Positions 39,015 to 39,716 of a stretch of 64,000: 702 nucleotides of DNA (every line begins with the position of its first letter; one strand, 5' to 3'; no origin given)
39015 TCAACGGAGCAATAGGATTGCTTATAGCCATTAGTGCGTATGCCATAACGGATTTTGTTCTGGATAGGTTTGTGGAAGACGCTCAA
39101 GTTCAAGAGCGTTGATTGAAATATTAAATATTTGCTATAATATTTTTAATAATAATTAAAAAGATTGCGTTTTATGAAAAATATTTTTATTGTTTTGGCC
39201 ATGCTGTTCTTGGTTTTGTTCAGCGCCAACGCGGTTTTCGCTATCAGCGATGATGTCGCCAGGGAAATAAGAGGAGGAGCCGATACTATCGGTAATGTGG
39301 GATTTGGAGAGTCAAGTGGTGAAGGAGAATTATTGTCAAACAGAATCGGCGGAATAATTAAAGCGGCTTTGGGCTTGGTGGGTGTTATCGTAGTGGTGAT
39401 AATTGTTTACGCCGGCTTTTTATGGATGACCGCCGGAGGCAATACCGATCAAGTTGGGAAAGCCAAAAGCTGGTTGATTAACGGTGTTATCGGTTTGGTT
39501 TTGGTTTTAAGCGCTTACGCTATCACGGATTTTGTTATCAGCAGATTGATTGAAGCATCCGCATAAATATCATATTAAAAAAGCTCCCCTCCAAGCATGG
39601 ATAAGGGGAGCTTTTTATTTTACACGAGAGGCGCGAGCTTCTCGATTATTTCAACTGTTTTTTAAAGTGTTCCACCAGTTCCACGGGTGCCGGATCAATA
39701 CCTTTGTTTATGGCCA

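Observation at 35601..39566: Tandem array of nine diversified VirB2/TrbC-like (T4SS-pilin-like) paralogs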

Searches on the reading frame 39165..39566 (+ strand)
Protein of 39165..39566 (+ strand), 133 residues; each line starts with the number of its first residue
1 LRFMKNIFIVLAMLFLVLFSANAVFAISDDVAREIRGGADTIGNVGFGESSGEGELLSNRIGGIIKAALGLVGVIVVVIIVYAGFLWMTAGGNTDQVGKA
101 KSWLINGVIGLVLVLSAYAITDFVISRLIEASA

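Call 3: search_protein_families(library=pfam, proteins=[window:39165-39566:+], max_evalue=1)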
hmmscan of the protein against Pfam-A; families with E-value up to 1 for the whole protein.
window:39165-39566:+ (133 aa): 4 families
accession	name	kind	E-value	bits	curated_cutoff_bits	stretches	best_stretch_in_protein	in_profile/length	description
PF18895.5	T4SS_pilin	-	1.3e-11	44.9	26.6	1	61-124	9-71/71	Type IV secretion system pilin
PF04956.18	TrbC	-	7.6e-05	23.3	27.9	1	63-122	43-96/98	TrbC/VIRB2 pilin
PF04290.18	DctQ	-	0.006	16.9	28.3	1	56-126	56-128/132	Tripartite ATP-independent periplasmic transporters, DctQ component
PF05987.18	DUF898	-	0.1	12.1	28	1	36-120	155-236/336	Bacterial protein of unknown function (DUF898)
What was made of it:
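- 39174..39566 (+): W9: last pilin-like paralog (ATG start). PF18895, 44.9 bits (call 3).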

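Call 4: search_protein_families(library=ncbifam, proteins=[window:39165-39566:+], max_evalue=1)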
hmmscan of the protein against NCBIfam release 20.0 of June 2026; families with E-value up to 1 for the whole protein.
window:39165-39566:+ (133 aa): 2 families
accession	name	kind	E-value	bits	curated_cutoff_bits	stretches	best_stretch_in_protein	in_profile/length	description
NF045849.1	ICE_MMCAP2_0565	equivalog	1.4e-08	34.3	40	1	57-126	9-78/80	Mbov_0395 family pilin-like conjugal transfer protein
NF053819.1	EF0750_LPXTG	subfamily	0.42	11.1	47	1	4-49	4-42/105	EF2685/EF0750 family sortase-dependent surface protein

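Call 18: find_encoding_contigs(protein=window:39165-39566:+, flank=10000, max_places=6)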
Protein window:39165-39566:+ (133 aa): no gene with exactly this product is on record in the collection.

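Call 23: find_homologous_proteins(query=window:39174-39566:+, max_evalue=0.001)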
Query window:39174-39566:+ (130 aa): 153 proteins with E <= 0.001 among 269 candidates; the best 120 are listed.
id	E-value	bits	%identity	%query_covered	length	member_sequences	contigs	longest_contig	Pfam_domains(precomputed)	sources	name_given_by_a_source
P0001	5.9e-71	254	100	100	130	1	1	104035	PF18895.6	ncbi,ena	-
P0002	3.0e-41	158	63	100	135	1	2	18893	PF18895.6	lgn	-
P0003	1.9e-40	155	66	92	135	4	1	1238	PF18895.6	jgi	jgi:hypothetical protein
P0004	1.3e-39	153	58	100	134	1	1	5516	PF18895.6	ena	-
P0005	1.1e-38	150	58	99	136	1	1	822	PF18895.6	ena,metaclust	metaclust:\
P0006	7.9e-37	144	55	98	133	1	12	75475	PF18895.6,PF04956.19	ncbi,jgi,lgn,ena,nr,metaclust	ncbi:hypothetical protein HN958_03720 [Candidatus Falkowbacteria bacterium]|jgi:hypothetical protein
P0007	2.8e-36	142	55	99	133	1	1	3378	PF18895.6,PF04956.19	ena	-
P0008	2.9e-34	135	53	100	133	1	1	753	PF18895.6,PF04956.19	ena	-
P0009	3.6e-34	135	59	99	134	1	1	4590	PF18895.6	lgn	-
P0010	1.3e-33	133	52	98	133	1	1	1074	PF18895.6,PF04956.19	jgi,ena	-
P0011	5.5e-32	128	54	98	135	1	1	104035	PF18895.6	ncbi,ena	-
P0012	2.5e-31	126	50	99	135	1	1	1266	PF18895.6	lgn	-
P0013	2.6e-31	126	51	100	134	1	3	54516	PF18895.6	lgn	-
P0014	1.4e-25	107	48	99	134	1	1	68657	PF18895.6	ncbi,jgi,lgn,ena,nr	ncbi:hypothetical protein KKC32_05370 [Patescibacteria group bacterium]|nr:hypothetical protein [Pat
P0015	4.9e-25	106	57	72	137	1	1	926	PF18895.6,PF04956.19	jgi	jgi:hypothetical protein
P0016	6.3e-25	105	44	99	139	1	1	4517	PF18895.6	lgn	-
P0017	2.7e-24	103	64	66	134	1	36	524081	PF18895.6,PF04956.19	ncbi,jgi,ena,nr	ncbi:hypothetical protein HN858_02810 [Candidatus Falkowbacteria bacterium]|jgi:lysylphosphatidylgly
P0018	5.2e-24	102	50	95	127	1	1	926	PF18895.6,PF04956.19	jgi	jgi:hypothetical protein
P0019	5.2e-24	102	59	67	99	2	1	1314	PF18895.6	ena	-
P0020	6.4e-24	102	49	95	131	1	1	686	PF18895.6,PF04956.19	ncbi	-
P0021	1.0e-23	101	50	99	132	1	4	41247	PF18895.6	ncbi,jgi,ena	-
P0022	1.1e-23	101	45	99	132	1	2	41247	PF18895.6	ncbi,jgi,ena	-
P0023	1.2e-23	101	44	96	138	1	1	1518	PF18895.6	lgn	-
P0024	1.4e-23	101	63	66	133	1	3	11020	PF18895.6,PF04956.19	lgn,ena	-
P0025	1.5e-23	101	50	88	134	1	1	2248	PF18895.6,PF04956.19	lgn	-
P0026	1.8e-23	101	49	95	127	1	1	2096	PF18895.6,PF04956.19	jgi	jgi:uncharacterized membrane protein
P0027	2.0e-23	100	57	88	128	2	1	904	PF18895.6,PF04956.19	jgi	-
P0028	2.5e-23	100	47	95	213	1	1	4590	PF18895.6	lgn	-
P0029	3.0e-23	100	57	68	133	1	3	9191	PF18895.6,PF04956.19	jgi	jgi:type IV secretory pathway VirB2 component (pilin)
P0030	4.6e-23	99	48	88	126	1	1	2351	PF18895.6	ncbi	-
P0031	5.0e-23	99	56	74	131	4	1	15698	PF18895.6,PF04956.19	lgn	-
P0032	7.9e-23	99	50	95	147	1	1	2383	PF18895.6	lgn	-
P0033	9.7e-23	98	67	39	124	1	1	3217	PF18895.6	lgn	-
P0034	3.4e-22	96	45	94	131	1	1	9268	PF18895.6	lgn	-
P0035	3.6e-22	96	50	80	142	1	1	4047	PF18895.6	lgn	-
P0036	4.2e-21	93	64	58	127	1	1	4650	PF18895.6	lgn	-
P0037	4.8e-21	93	45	95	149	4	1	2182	PF18895.6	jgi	jgi:heme/copper-type cytochrome/quinol oxidase subunit 2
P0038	5.0e-21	93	61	57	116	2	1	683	PF18895.6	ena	-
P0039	5.1e-21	93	53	71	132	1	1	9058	PF18895.6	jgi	jgi:hypothetical protein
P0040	7.5e-21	92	55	67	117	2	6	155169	PF18895.6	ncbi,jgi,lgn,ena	-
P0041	8.5e-21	92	50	80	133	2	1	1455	PF18895.6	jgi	-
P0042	1.1e-20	92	62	42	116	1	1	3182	PF18895.6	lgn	-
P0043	1.2e-20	92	48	88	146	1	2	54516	PF18895.6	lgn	-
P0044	1.2e-20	92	76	38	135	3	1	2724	PF18895.6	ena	-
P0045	1.5e-20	91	44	95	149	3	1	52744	PF18895.6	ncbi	-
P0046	1.8e-20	91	44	98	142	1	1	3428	PF18895.6,PF04956.19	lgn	-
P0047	2.0e-20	91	45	90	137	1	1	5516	PF18895.6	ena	-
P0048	2.1e-20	91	73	38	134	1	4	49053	PF18895.6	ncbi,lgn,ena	-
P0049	3.7e-20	90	56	58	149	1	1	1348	PF18895.6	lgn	-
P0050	5.5e-20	89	72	36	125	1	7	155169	PF18895.6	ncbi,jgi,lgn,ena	-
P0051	7.1e-20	89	43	93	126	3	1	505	PF18895.6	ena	-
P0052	8.3e-20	89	67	55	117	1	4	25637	PF18895.6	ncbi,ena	-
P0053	1.1e-19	88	48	92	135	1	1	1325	PF18895.6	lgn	-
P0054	1.1e-19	88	43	100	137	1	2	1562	PF18895.6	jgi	jgi:Zn-dependent protease with chaperone function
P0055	1.2e-19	88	67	55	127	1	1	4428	PF18895.6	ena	-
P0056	1.3e-19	88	48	72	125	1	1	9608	PF18895.6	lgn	-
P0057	1.5e-19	88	54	62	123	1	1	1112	PF18895.6,PF04956.19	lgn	-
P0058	1.6e-19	88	49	71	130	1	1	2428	PF18895.6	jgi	jgi:heme/copper-type cytochrome/quinol oxidase subunit 2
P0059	2.3e-19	87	67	52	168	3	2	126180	PF18895.6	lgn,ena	-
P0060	2.3e-19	87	44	85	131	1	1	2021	PF18895.6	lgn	-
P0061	2.6e-19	87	45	93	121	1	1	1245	PF18895.6,PF04956.19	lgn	-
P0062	2.8e-19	87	45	93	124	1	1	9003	PF18895.6,PF04956.19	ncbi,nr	ncbi:MAG: pilin, partial [Patescibacteria group bacterium]|nr:pilin [Patescibacteria group bacterium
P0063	3.5e-19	87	43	99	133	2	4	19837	PF18895.6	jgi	jgi:Zn-dependent protease with chaperone function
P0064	3.5e-19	87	46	96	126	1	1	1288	PF18895.6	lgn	-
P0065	4.5e-19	86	59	53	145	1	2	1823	PF18895.6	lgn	-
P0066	5.5e-19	86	52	68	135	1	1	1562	PF18895.6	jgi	jgi:phage shock protein PspC (stress-responsive transcriptional regulator)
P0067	7.0e-19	86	51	68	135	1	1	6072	PF18895.6,PF04956.19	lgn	-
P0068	8.1e-19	86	48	79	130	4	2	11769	PF18895.6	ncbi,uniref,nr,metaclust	ncbi:hypothetical protein A3E39_03375 [Candidatus Uhrbacteria bacterium RIFCSPHIGHO2_12_FULL_60_25]|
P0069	1.1e-18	85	40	95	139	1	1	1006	PF18895.6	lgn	-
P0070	1.2e-18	85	45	96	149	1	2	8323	PF18895.6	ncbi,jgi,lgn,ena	-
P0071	1.5e-18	85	61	58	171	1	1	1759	PF18895.6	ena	-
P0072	1.7e-18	85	52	59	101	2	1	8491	PF18895.6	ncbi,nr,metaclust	ncbi:hypothetical protein AMJ57_05330 [Parcubacteria bacterium SG8_24]|nr:MAG: hypothetical protein 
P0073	1.7e-18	85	47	92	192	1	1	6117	PF18895.6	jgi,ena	-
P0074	2.4e-18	84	49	72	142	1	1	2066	PF18895.6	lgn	-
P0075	5.2e-18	83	60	42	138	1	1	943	PF18895.6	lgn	-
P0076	5.7e-18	83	54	55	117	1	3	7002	PF18895.6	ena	-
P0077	5.8e-18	83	45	72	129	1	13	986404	PF18895.6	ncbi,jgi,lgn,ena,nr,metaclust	ncbi:hypothetical protein HON52_00450 [Candidatus Uhrbacteria bacterium]|jgi:hypothetical protein|nr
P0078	6.5e-18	83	47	84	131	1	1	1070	PF18895.6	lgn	-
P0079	6.7e-18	83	53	62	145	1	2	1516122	PF18895.6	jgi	jgi:hypothetical protein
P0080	7.0e-18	83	59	62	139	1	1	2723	PF18895.6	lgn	-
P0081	1.6e-17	81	55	67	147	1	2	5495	PF18895.6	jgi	jgi:hypothetical protein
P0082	1.7e-17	81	53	69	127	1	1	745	PF18895.6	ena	-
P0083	3.8e-17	80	43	92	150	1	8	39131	PF18895.6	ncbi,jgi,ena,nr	ncbi:MAG TPA: hypothetical protein DDW36_00740 [Candidatus Magasanikbacteria bacterium]|nr:hypotheti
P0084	6.2e-17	80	46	81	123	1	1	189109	PF18895.6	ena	-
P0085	6.3e-17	79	46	71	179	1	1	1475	PF18895.6,PF04956.19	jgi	jgi:hypothetical protein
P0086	7.7e-17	79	44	94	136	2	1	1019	PF18895.6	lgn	-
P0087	8.1e-17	79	55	55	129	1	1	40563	PF18895.6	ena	-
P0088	8.8e-17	79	42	89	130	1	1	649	PF18895.6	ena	-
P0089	1.1e-16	79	50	68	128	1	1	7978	PF18895.6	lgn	-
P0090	1.3e-16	78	42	92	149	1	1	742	PF18895.6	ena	-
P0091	1.8e-16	78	45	92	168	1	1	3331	PF18895.6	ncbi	-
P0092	1.9e-16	78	68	46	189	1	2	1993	PF18895.6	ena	-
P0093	2.3e-16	78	44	89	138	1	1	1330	PF18895.6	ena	-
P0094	2.5e-16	78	40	75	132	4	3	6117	PF18895.6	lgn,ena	-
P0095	3.4e-16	77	40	98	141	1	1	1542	PF18895.6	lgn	-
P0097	3.5e-16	77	42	92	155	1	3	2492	PF18895.6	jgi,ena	-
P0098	6.3e-16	76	40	95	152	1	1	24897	PF18895.6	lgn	-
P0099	8.6e-16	76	39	90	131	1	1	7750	PF18895.6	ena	-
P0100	1.3e-15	75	42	99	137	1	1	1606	PF18895.6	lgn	-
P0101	1.7e-15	75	63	46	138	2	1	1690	PF18895.6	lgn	-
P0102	1.9e-15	75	54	55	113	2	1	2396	PF18895.6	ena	-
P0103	2.0e-15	75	40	93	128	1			PF18895.6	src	-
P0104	2.4e-15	74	57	39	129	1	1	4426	PF18895.6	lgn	-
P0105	2.8e-15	74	43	85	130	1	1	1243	PF18895.6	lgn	-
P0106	3.0e-15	74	57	52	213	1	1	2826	PF18895.6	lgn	-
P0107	3.4e-15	74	49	67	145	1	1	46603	PF18895.6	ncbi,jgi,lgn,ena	ncbi:MAG: pilin [Candidatus Buchananbacteria bacterium]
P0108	3.4e-15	74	41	96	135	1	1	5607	PF18895.6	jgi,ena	-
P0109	3.7e-15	74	37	92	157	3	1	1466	PF18895.6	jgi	-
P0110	4.8e-15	73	39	72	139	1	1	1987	PF18895.6,PF04956.19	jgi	jgi:hypothetical protein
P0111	6.4e-15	73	43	80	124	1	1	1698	PF18895.6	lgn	-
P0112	6.5e-15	73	58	50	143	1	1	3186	PF18895.6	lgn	-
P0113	8.9e-15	73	39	95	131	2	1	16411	PF18895.6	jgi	jgi:hypothetical protein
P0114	1.2e-14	72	57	50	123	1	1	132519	PF18895.6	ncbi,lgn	-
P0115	1.4e-14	72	38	90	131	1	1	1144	PF18895.6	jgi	-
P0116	1.5e-14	72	41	67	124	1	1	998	PF18895.6,PF04956.19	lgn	-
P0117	1.7e-14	72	54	55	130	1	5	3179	PF18895.6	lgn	-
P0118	1.7e-14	72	60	46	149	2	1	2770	PF18895.6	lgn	-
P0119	1.7e-14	72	52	61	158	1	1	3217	PF18895.6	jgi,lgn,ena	-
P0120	1.8e-14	72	44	78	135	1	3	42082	PF18895.6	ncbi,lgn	-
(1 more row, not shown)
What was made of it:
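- On Pfam PF04956 TrbC/VirB2: Several close homologues carry a precomputed PF04956 hit (call 23).
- Homologues are named 'pilin' or 'VirB2 component' by NCBI and JGI (call 23).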

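Call 26: find_related_loci(query=A3, collection=genome_contigs, flank=10000)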
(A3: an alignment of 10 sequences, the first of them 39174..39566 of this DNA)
Query A3 (130 aa) in genome_contigs; peptide patterns used: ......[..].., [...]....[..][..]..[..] (x = any residue, [..] = any of these).
599 stretches matched a pattern (row limit reached: there are more); 525 encode a relative of the query (tblastn E <= 1e-3); the best 80 are kept; 80 distinct loci.
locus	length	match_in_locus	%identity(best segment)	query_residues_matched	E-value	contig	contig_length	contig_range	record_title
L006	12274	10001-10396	55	1-129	5e-36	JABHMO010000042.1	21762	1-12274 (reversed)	MAG: Candidatus Falkowbacteria bacterium isolate SI037S2_bin7 k141_1223363, whole genome shotgun sequence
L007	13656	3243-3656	43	1-130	2e-30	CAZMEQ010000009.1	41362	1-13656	MAG TPA_asm: uncultured Gammaproteobacteria bacterium isolate binchicken_co154_115 genome assembly, contig: NODE_1143_le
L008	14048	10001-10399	47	5-129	2e-30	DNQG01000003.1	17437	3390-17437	MAG TPA_asm: Candidatus Magasanikbacteria bacterium isolate UBA10197 contig_21453, whole genome shotgun sequence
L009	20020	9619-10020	56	1-129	1e-34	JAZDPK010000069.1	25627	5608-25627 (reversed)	MAG: Parcubacteria group bacterium isolate MEGAHIT-group-0.83 k141_6335056, whole genome shotgun sequence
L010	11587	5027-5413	43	1-129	1e-29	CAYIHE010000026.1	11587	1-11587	MAG TPA_asm: uncultured Gammaproteobacteria bacterium isolate ERP119705_co20_215 genome assembly, contig: NODE_6557_leng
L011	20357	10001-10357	51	2-129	6e-29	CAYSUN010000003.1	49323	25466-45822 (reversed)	MAG TPA_asm: uncultured Gammaproteobacteria bacterium isolate SRP178699_co2_536 genome assembly, contig: NODE_206_length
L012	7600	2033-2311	55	37-130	1e-27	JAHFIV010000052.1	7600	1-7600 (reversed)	MAG: bacterium isolate nzgw370 NODE_4992_length_7601_cov_3.191043, whole genome shotgun sequence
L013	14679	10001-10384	43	7-130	1e-26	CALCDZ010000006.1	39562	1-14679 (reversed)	MAG TPA_asm: uncultured bacterium isolate SRR6231216_bin.15_CONCOCT_v1.1_MAG genome assembly, contig: ERZ650311.220, who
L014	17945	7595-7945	46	6-128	2e-27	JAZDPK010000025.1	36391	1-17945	MAG: Parcubacteria group bacterium isolate MEGAHIT-group-0.83 k141_20479053, whole genome shotgun sequence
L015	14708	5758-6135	45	2-129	2e-26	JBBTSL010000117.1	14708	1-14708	MAG: Patescibacteria group bacterium isolate H41-bin286_1 H41_bin286_1_000000000117, whole genome shotgun sequence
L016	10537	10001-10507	48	20-128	1e-26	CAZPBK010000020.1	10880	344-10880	MAG TPA_asm: uncultured Gammaproteobacteria bacterium isolate binchicken_co13_472 genome assembly, contig: NODE_9571_len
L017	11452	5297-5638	48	3-125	2e-26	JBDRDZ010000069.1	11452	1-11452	MAG: Patescibacteria group bacterium isolate MEGAHIT-group-1.29 k141_1388088, whole genome shotgun sequence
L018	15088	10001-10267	53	42-129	2e-26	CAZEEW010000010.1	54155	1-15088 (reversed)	MAG TPA_asm: uncultured Gammaproteobacteria bacterium isolate SRP093185_co1_62 genome assembly, contig: NODE_230_length_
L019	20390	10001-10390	45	1-129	2e-26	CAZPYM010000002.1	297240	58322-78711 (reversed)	MAG TPA_asm: uncultured Gammaproteobacteria bacterium isolate SRP178699_co1_170 genome assembly, contig: NODE_7_length_2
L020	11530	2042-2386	48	3-125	5e-26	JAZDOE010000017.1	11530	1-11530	MAG: Candidatus Falkowbacteria bacterium isolate MEGAHIT-group-0.750 k141_679600, whole genome shotgun sequence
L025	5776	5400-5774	46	2-129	2e-25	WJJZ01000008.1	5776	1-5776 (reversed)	MAG: Candidatus Magasanikiibacteriota bacterium isolate Bin_289 k141_1206806, whole genome shotgun sequence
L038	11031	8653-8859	67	58-127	8e-25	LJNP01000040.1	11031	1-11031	MAG: Parcubacteria bacterium SG8_24 WOR_8-12_6704, whole genome shotgun sequence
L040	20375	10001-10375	43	1-129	1e-24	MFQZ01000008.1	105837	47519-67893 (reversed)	MAG: Candidatus Magasanikbacteria bacterium RIFOXYC2_FULL_42_28 rifoxyc2_full_scaffold_537, whole genome shotgun sequenc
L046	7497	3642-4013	42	1-129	2e-24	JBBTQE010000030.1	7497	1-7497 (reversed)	MAG: Patescibacteria group bacterium isolate H43-bin188_1 H43_bin188_1_000000000030, whole genome shotgun sequence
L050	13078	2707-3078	45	4-129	4e-24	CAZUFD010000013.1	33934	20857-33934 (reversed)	MAG TPA_asm: uncultured Gammaproteobacteria bacterium isolate SRP269290_co6_41 genome assembly, contig: NODE_401_length_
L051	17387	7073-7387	46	29-125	4e-24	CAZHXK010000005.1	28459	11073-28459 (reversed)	MAG TPA_asm: uncultured Gammaproteobacteria bacterium isolate binchicken_co46_948 genome assembly, contig: NODE_2917_len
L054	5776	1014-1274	57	44-125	6e-24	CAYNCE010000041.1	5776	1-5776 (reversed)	MAG TPA_asm: uncultured Gammaproteobacteria bacterium isolate SRP256446_co1_34 genome assembly, contig: NODE_9688_length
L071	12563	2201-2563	38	1-129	3e-23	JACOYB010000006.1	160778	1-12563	MAG: Candidatus Magasanikbacteria bacterium isolate NC_groundwater_168_Ag_S-0.1um_42_11 S4_GD2017_2_S1_scaffold_117, who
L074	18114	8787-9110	48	23-130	3e-23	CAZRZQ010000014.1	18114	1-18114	MAG TPA_asm: uncultured Gammaproteobacteria bacterium isolate SRP062349_co1_291 genome assembly, contig: NODE_421_length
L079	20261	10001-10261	52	44-129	4e-23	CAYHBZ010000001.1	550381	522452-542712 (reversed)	MAG TPA_asm: uncultured Gammaproteobacteria bacterium isolate ERP119702_co3_79 genome assembly, contig: NODE_1_length_55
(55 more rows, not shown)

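Call 32: search_protein_families(library=pfam, proteins=[L046:6335-7417:-, L040:3381-4757:+, L040:803-2605:+, L074:1924-2541:+, L014:4961-6337:+, L014:4306-4899:+, L079:15119-15481:+, L071:7227-7802:+, L071:7821-10154:+, L011:7223-7669:+], max_evalue=0.01)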
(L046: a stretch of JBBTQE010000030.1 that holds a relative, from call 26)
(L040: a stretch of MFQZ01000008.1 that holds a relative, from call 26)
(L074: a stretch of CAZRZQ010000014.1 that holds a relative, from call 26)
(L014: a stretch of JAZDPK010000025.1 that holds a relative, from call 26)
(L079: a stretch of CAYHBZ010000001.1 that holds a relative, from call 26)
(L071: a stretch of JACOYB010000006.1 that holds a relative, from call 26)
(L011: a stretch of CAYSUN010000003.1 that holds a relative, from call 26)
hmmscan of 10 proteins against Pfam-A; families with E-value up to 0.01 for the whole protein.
L046:6335-7417:- (360 aa): 4 families
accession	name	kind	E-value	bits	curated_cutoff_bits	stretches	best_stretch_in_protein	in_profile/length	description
PF06925.17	MGDG_synth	-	2.2e-22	80.4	25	1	18-177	1-169/169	Monogalactosyldiacylglycerol (MGDG) synthase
PF04101.22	Glyco_tran_28_C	-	3.1e-09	37.5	22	1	226-339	29-147/166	Glycosyltransferase family 28 C-terminal domain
PF04007.18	DUF354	-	0.0002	21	22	1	244-358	234-347/349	Protein of unknown function (DUF354)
PF13528.12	Glyco_trans_1_3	-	0.0006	19.5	25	0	272-323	256-308/322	Glycosyl transferase family 1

L040:3381-4757:+ (458 aa): 1 family
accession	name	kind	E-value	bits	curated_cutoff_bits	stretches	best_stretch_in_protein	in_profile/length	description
PF14341.11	PilX_N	-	7.6e-05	23.1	25.5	1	13-64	1-51/51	PilX N-terminal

L040:803-2605:+ (600 aa): 4 families
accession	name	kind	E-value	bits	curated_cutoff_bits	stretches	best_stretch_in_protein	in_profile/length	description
PF13620.12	CarboxypepD_reg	-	6.3e-11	42.9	32.3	1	163-224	6-63/82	Carboxypeptidase regulatory-like domain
PF07963.17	N_methyl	-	1.7e-05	24.6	21.2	1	5-30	2-27/27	Prokaryotic N-terminal methylation motif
PF13715.12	CarbopepD_reg_2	-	0.0011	19.4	32.2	0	168-225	11-60/88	CarboxypepD_reg-like domain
PF11974.14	bMG3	-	0.0052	17.2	34.9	0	167-204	24-59/103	Bacterial alpha-2-macroglobulin MG3 domain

L074:1924-2541:+ (205 aa): 1 family
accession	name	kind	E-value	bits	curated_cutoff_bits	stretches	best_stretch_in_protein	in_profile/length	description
PF07963.17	N_methyl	-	0.0018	18.2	21.2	1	7-22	2-17/27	Prokaryotic N-terminal methylation motif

L014:4961-6337:+ (458 aa): 6 families
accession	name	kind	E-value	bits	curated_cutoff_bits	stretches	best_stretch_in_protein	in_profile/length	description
PF13393.11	tRNA-synt_His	-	2.2e-39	136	25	1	42-344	1-308/308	Histidyl-tRNA synthetase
PF03129.25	HGTP_anticodon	-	6.8e-10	39.4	21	1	368-452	7-94/94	Anticodon binding domain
PF01409.25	tRNA-synt_2d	-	4.9e-08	33.2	19.8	1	53-196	18-163/246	tRNA synthetases class II core domain (F)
PF00587.30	tRNA-synt_2b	-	1.8e-06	28.6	29.3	1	102-196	3-103/179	tRNA synthetase class II core domain (G, H, P, S and T)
PF17759.6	tRNA_synthFbeta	-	0.0075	16.2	22.4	0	110-186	73-148/214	Phenylalanyl tRNA synthetase beta chain CLM domain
PF00152.25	tRNA-synt_2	-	0.0097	15.4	25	0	64-164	35-121/308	tRNA synthetases class II (D, K and N)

L014:4306-4899:+ (197 aa): 2 families
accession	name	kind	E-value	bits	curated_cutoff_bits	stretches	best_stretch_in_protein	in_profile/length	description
PF10502.14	Peptidase_S26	-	1.3e-44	152.5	22.9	1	23-182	2-168/168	Signal peptidase, peptidase S26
PF00717.28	Peptidase_S24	-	0.00023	21.3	23.3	1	48-108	39-91/116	Peptidase S24-like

L079:15119-15481:+ (120 aa): 1 family
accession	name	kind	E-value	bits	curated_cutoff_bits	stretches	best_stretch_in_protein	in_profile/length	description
PF00312.27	Ribosomal_S15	-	4.1e-32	110.6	31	1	7-86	1-80/81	Ribosomal protein S15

L071:7227-7802:+ (191 aa): 1 family
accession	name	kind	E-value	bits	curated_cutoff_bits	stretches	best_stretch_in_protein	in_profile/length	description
PF01936.24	NYN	-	1.8e-36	126.3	24.2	1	18-165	1-144/145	NYN domain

L071:7821-10154:+ (777 aa): 8 families
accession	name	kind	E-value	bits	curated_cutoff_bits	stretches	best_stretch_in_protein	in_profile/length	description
PF01138.27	RNase_PH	-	2.2e-48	164.4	25.5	2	51-183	2-130/130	3' exoribonuclease family, domain 1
PF00575.29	S1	-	4.7e-21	75.4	22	1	668-739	2-74/74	S1 RNA binding domain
PF03725.20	RNase_PH_C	-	4e-13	49.5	20.8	1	186-249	1-66/67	3' exoribonuclease family, domain 2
PF00013.35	KH_1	-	1.9e-10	40.8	21.5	1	605-661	2-64/66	KH domain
PF17092.11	PCB_OB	-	0.0029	18.8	27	0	656-727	17-99/111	Penicillin-binding protein OB-like domain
PF22675.2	KH-I_KHDC4-BBP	-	0.0033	17.7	30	0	614-647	8-41/76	KHDC4/BBP-like, KH-domain type I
PF23459.1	S1_RRP5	-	0.0045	18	27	1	669-731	2-64/72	RRP5 S1 domain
PF03726.19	PNPase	-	0.0086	17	24.6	0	291-368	7-81/81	Polyribonucleotide nucleotidyltransferase, RNA binding domain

L011:7223-7669:+ (148 aa): 3 families
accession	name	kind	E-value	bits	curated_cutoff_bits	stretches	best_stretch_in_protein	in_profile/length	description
PF09424.15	YqeY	-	1.1e-41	142.7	27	1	5-147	2-143/143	Yqey-like protein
PF02637.23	GatB_Yqey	-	0.0016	18.8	27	1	20-147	15-148/148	GatB domain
PF01099.22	Uteroglobin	-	0.0099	16.7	24.8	0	84-128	43-86/90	Uteroglobin family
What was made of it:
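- Tried and rejected: None is a T4SS part (call 32).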
